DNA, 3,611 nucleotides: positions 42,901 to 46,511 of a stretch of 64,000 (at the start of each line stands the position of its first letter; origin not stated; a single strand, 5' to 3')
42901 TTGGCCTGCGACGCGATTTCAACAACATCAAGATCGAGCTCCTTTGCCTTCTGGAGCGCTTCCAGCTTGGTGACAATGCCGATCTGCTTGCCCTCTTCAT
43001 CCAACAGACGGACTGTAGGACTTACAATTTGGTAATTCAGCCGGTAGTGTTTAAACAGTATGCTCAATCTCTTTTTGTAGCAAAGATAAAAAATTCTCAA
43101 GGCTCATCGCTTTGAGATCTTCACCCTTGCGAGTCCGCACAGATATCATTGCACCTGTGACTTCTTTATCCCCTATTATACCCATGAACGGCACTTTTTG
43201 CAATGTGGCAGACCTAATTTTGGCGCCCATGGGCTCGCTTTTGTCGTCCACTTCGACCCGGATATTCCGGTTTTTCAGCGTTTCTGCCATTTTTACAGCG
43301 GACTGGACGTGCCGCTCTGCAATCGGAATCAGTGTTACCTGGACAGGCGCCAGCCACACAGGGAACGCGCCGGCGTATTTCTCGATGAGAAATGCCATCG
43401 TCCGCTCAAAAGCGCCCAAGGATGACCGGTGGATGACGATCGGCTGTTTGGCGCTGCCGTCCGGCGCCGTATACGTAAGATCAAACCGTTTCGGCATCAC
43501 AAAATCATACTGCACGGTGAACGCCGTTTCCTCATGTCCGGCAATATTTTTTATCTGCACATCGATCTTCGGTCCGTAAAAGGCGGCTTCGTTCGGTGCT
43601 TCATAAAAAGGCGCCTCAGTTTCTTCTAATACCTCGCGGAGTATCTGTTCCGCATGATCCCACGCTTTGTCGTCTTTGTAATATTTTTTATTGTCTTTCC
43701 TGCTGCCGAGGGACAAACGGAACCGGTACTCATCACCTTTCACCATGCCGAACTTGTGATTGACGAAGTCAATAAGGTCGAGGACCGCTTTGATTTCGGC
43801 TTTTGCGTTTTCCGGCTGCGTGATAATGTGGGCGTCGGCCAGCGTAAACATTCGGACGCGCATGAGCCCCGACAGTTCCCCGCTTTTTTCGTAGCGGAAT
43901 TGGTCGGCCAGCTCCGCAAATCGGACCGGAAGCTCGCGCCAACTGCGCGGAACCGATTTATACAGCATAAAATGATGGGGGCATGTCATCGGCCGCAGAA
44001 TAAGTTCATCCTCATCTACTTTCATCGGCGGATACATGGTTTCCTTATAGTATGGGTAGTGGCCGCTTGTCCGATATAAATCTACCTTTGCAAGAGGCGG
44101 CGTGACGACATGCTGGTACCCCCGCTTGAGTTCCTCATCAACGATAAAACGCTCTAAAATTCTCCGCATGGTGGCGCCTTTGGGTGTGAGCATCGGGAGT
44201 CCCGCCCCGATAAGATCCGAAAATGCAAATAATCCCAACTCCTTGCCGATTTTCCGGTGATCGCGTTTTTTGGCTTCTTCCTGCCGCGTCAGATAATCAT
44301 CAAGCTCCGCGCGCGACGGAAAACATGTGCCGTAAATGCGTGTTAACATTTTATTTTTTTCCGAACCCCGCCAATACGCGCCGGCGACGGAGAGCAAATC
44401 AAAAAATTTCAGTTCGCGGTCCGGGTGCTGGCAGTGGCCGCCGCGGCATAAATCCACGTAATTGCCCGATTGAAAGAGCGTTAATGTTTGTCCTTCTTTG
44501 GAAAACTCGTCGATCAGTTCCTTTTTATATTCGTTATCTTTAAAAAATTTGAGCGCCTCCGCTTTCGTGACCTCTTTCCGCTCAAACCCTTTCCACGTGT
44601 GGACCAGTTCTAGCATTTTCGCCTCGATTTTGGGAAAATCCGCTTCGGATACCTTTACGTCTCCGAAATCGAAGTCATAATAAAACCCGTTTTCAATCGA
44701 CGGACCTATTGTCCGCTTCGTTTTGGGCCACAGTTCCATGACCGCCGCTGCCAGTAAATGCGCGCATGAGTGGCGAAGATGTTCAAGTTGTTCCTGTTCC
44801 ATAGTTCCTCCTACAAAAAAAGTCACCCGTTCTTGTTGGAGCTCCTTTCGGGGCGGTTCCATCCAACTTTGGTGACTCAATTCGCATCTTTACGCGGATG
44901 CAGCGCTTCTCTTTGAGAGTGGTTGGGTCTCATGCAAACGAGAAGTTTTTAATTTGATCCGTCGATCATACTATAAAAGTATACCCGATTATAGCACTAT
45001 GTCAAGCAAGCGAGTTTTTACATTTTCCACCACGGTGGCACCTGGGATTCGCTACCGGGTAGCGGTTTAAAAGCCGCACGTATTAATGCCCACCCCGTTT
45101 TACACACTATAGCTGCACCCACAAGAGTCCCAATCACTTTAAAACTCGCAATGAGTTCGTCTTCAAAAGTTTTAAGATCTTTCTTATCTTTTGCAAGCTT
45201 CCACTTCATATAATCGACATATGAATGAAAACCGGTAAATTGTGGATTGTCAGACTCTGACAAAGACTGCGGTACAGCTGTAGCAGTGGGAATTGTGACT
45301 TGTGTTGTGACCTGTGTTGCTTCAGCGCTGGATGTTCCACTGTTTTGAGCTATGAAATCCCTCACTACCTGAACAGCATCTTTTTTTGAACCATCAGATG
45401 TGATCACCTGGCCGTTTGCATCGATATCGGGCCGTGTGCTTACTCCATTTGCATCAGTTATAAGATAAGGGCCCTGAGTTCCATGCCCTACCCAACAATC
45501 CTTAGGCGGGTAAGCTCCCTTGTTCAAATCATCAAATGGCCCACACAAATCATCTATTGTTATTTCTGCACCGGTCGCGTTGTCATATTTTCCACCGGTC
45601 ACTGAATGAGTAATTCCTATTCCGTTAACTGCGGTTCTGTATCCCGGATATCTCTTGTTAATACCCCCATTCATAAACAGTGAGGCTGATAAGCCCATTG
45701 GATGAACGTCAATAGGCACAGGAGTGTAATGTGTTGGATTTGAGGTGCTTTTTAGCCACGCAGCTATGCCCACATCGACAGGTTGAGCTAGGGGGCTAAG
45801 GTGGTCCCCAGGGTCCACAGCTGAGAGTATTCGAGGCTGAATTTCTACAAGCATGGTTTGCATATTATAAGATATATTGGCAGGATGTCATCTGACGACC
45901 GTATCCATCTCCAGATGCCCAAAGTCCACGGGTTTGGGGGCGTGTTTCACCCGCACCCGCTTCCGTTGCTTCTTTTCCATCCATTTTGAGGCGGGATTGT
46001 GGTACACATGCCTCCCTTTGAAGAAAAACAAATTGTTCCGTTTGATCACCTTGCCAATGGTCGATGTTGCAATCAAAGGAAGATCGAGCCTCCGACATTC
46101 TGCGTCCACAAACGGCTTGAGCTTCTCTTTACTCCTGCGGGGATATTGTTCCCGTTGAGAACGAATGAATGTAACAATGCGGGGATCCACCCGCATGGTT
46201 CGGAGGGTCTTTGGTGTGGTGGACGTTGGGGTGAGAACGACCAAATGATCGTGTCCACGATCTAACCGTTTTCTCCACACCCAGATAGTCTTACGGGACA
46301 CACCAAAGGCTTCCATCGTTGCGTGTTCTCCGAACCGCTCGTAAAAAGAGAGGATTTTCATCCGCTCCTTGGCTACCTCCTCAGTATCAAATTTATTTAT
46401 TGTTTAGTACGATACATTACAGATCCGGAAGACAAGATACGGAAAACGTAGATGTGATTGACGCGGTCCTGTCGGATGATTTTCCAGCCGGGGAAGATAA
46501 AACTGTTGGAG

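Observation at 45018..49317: Accessory island between thrS and tRNA-Val: IS remnant, membrane methyltransferase, surface protein, SipW-like/TasA-like pair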

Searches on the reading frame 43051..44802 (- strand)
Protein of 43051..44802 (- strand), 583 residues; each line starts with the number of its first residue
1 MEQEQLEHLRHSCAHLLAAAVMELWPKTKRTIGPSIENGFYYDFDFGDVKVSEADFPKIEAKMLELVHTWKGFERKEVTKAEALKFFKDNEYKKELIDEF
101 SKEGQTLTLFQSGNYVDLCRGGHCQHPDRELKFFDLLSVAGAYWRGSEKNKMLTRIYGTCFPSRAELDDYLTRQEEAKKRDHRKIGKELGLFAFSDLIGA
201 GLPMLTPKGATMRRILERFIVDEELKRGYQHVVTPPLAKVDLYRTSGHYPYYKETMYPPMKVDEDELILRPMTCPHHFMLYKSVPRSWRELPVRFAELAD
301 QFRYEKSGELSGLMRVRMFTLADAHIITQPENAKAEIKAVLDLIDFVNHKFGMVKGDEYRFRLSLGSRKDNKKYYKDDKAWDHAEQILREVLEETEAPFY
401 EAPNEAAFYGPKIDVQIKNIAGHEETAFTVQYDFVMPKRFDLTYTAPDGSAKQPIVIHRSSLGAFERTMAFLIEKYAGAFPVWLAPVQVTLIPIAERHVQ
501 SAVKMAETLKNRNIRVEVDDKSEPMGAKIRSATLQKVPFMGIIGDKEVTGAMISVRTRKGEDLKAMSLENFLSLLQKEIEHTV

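Call 26: find_related_loci(query=window:43051-44802:-, collection=genome_contigs, flank=10000)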
Query window:43051-44802:- (583 aa) in genome_contigs; peptide patterns used: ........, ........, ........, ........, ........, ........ (x = any residue, [..] = any of these).
599 stretches matched a pattern (row limit reached: there are more); 504 encode a relative of the query (tblastn E <= 1e-3); the best 80 are kept; 80 distinct loci.
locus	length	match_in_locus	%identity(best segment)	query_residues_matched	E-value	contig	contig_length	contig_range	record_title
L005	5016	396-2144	89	1-583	0e+0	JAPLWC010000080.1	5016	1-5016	MAG: Candidatus Gottesmanbacteria bacterium isolate LacPavin_0920_SED3_MAG_47_8 LacPavin_0920_SED3_scaffold_1596571, who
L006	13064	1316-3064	88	1-583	0e+0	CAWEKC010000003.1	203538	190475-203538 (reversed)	MAG: Candidatus Gottesmanbacteria bacterium isolate MFD05942.bin.1.195 genome assembly, contig: contig_33411, whole geno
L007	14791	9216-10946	73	4-580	0e+0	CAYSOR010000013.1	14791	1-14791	MAG TPA_asm: uncultured Gammaproteobacteria bacterium isolate binchicken_co266_188 genome assembly, contig: NODE_6870_le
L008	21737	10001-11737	73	2-580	0e+0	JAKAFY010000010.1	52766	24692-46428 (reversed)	MAG: bacterium isolate WY2.bin139 NODE_791_length_52766_cov_1.981041, whole genome shotgun sequence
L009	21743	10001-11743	73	2-583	0e+0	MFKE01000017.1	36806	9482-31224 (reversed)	MAG: Candidatus Gottesmanbacteria bacterium RIFOXYB1_FULL_47_11 rifoxyb1_full_scaffold_367, whole genome shotgun sequenc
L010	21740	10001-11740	70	1-580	0e+0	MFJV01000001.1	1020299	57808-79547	MAG: Candidatus Gottesmanbacteria bacterium RIFCSPLOWO2_01_FULL_43_11b rifcsplowo2_01_scaffold_30, whole genome shotgun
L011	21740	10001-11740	69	1-580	0e+0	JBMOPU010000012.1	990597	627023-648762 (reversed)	MAG: Patescibacteria group bacterium isolate Betzabe_MAG136 MAG136_14, whole genome shotgun sequence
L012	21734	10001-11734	69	3-580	0e+0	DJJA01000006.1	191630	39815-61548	MAG TPA_asm: Candidatus Gottesmanbacteria bacterium UBA6580 UBA6580_contig_121, whole genome shotgun sequence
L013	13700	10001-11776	66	1-580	0e+0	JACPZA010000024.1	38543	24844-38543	MAG: Candidatus Daviesbacteria bacterium isolate NC_groundwater_877_Pr1_S2p5_34_16 Montesol18_S2p5_coassembly_scaffold_4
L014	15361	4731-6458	70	1-581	0e+0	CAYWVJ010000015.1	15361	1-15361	MAG TPA_asm: uncultured Gammaproteobacteria bacterium isolate SRP093762_co1_96 genome assembly, contig: NODE_2296_length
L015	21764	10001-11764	69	3-580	0e+0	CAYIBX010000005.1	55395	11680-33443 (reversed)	MAG TPA_asm: uncultured Gammaproteobacteria bacterium isolate ERP119705_co18_370 genome assembly, contig: NODE_470_lengt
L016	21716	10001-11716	70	10-580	0e+0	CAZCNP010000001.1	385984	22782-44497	MAG TPA_asm: uncultured Gammaproteobacteria bacterium isolate binchicken_co38_1123 genome assembly, contig: NODE_59_leng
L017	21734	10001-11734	69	3-580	0e+0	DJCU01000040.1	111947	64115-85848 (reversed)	MAG TPA_asm: Candidatus Gottesmanbacteria bacterium UBA5942 UBA5942_contig_209, whole genome shotgun sequence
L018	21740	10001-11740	69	2-581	0e+0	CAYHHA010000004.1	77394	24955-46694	MAG TPA_asm: uncultured Gammaproteobacteria bacterium isolate ERP119702_co3_129 genome assembly, contig: NODE_125_length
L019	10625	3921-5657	67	3-580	0e+0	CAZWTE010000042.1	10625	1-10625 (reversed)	MAG TPA_asm: uncultured Gammaproteobacteria bacterium isolate binchicken_co144_909 genome assembly, contig: NODE_12957_l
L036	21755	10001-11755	67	1-581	0e+0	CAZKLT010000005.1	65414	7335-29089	MAG TPA_asm: uncultured Gammaproteobacteria bacterium isolate SRP237561_co1_402 genome assembly, contig: NODE_574_length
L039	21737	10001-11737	67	2-581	0e+0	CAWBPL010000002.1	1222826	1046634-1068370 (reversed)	MAG: Candidatus Gottesmanbacteria bacterium isolate MFD01476.bin.2.135 genome assembly, contig: contig_74641, whole geno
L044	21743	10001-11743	66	2-583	0e+0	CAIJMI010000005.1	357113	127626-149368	Candidatus Gottesmanbacteria bacterium isolate LaPlata-b_bin-0620 genome assembly, contig: bin-0620:5/5, whole genome sh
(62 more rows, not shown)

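Call 67: search_protein_families(library=pfam, proteins=[L039:4338-6614:+, L044:7994-8665:+, L044:7090-8031:+, L044:9212-9775:+, L036:4794-5300:+, P0279], max_evalue=0.01)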
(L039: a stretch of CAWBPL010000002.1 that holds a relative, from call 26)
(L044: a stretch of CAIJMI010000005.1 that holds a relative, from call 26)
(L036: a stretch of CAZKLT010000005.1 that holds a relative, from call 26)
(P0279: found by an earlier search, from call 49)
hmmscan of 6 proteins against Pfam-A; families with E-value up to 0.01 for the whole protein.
L039:4338-6614:+ (758 aa): 0 families

L044:7994-8665:+ (223 aa): 1 family
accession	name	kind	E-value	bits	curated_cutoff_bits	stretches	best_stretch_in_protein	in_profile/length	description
PF04203.18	Sortase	-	5.1e-22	78.4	26.6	1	84-217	1-122/125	Sortase domain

L044:7090-8031:+ (313 aa): 0 families

L044:9212-9775:+ (187 aa): 1 family
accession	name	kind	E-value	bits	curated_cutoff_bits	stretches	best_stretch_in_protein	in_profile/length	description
PF09925.14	DUF2157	-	0.00073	19.7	32.4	1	25-82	35-92/146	Predicted membrane protein (DUF2157)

L036:4794-5300:+ (168 aa): 0 families

P0279 (362 aa): 3 families
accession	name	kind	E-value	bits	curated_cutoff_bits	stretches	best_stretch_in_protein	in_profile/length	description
PF13683.12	rve_3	-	2.8e-11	43.4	26.5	1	275-342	2-67/67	Integrase core domain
PF00665.32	rve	-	5.8e-08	33.4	32.6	1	195-284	6-100/102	Integrase core domain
PF13384.12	HTH_23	-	2.6e-05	24.4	24.6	1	45-83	5-45/50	Homeodomain-like domain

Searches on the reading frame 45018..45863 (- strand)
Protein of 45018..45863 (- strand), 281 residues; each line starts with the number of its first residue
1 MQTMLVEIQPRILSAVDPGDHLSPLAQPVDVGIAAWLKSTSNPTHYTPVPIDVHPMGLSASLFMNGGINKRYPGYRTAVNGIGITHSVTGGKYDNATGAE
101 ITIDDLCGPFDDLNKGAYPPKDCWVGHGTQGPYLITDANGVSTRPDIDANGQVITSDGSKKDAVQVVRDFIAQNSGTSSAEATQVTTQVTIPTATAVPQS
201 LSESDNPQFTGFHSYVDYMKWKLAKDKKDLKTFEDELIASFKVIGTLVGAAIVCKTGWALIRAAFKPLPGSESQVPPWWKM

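Call 4: search_protein_families(library=pfam, proteins=[window:45018-45863:-], max_evalue=1)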
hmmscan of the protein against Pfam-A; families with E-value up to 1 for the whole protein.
window:45018-45863:- (281 aa): 1 family
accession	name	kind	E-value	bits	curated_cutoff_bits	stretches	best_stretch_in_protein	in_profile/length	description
PF16502.10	DUF5059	-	0.16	11.1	25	1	158-247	523-615/619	Domain of unknown function (DUF5059)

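Call 5: search_protein_families(library=ncbifam, proteins=[window:45018-45863:-], max_evalue=1)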
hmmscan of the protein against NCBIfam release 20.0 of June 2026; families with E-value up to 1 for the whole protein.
window:45018-45863:- (281 aa): 0 families

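Call 40: find_homologous_proteins(query=window:45018-45863:-, max_evalue=0.001)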
Query window:45018-45863:- (281 aa): 1 proteins with E <= 0.001 among 1072 candidates.
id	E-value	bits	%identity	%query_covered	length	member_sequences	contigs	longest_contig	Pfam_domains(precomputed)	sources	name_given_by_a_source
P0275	3.8e-187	639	100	99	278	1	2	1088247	-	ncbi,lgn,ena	-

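Call 67: search_protein_families(library=pfam, proteins=[P0279], max_evalue=0.01)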
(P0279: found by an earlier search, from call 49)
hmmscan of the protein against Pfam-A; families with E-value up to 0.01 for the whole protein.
P0279 (362 aa): 3 families
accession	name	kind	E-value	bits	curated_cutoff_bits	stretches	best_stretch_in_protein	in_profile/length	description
PF13683.12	rve_3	-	2.8e-11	43.4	26.5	1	275-342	2-67/67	Integrase core domain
PF00665.32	rve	-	5.8e-08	33.4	32.6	1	195-284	6-100/102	Integrase core domain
PF13384.12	HTH_23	-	2.6e-05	24.4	24.6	1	45-83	5-45/50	Homeodomain-like domain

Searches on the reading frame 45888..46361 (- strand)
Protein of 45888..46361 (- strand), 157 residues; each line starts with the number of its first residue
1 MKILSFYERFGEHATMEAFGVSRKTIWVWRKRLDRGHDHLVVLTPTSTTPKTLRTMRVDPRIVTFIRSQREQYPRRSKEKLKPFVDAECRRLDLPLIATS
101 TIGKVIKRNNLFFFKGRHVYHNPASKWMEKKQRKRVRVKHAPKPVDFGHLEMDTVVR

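Call 4: search_protein_families(library=pfam, proteins=[window:45888-46361:-], max_evalue=1)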
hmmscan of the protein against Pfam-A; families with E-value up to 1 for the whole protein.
window:45888-46361:- (157 aa): 4 families
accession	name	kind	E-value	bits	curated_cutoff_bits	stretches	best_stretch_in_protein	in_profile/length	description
PF13384.12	HTH_23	-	0.0001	22.4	24.6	1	9-40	17-49/50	Homeodomain-like domain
PF13518.12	HTH_28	-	0.084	13.4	25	1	15-35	18-38/52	Helix-turn-helix domain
PF13565.12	HTH_32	-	0.086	13.8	33.7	1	25-105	1-72/73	Homeodomain-like domain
PF23413.1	zf_RING_Vps8_fungal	-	0.76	10.7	27.4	0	106-122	35-51/58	Vps8 RING zinc finger, fungal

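Call 5: search_protein_families(library=ncbifam, proteins=[window:45888-46361:-], max_evalue=1)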
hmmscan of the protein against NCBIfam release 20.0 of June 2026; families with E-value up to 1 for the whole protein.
window:45888-46361:- (157 aa): 2 families
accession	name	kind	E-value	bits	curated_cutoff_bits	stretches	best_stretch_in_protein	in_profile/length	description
NF033577.2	transpos_IS481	equivalog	3.6e-10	39.8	224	1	17-149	21-133/284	IS481 family transposase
NF033545.0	transpos_IS630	equivalog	0.0036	16.8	100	1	14-126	17-124/299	IS630 family transposase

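Call 49: list_cluster_members(proteins=[P0001, P0006, P0275, window:45888-46361:-, window:46397-46927:-, window:46935-47897:-, window:43051-44802:-])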
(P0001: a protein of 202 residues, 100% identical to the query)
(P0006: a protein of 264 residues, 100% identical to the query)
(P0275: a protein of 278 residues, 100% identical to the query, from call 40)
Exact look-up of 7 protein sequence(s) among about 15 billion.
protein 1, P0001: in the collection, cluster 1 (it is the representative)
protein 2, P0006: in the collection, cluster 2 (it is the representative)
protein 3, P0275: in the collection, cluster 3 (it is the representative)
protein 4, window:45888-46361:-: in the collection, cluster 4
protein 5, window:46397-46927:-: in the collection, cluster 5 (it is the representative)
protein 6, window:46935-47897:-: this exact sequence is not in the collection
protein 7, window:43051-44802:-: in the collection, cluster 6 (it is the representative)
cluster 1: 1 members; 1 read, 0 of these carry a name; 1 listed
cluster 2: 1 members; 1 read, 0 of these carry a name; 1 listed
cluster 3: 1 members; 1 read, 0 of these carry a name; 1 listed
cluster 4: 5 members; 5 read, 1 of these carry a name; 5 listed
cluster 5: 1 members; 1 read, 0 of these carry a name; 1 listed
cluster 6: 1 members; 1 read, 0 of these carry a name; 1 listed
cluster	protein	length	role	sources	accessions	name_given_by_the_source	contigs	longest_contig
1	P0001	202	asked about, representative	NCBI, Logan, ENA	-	-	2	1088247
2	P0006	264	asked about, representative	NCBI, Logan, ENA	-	-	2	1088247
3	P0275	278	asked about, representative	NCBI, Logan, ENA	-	-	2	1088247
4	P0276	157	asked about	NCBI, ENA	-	-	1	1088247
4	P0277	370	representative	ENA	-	-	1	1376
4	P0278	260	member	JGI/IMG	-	transposase InsO family protein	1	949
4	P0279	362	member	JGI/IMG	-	-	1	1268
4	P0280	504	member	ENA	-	-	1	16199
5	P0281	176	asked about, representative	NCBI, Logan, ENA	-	-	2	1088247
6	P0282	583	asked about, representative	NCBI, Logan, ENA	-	-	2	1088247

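Call 67: search_protein_families(library=pfam, proteins=[P0279], max_evalue=0.01)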
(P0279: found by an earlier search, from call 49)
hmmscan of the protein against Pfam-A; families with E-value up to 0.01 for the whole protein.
P0279 (362 aa): 3 families
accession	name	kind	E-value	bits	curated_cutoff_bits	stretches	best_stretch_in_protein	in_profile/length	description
PF13683.12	rve_3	-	2.8e-11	43.4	26.5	1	275-342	2-67/67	Integrase core domain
PF00665.32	rve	-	5.8e-08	33.4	32.6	1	195-284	6-100/102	Integrase core domain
PF13384.12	HTH_23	-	2.6e-05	24.4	24.6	1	45-83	5-45/50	Homeodomain-like domain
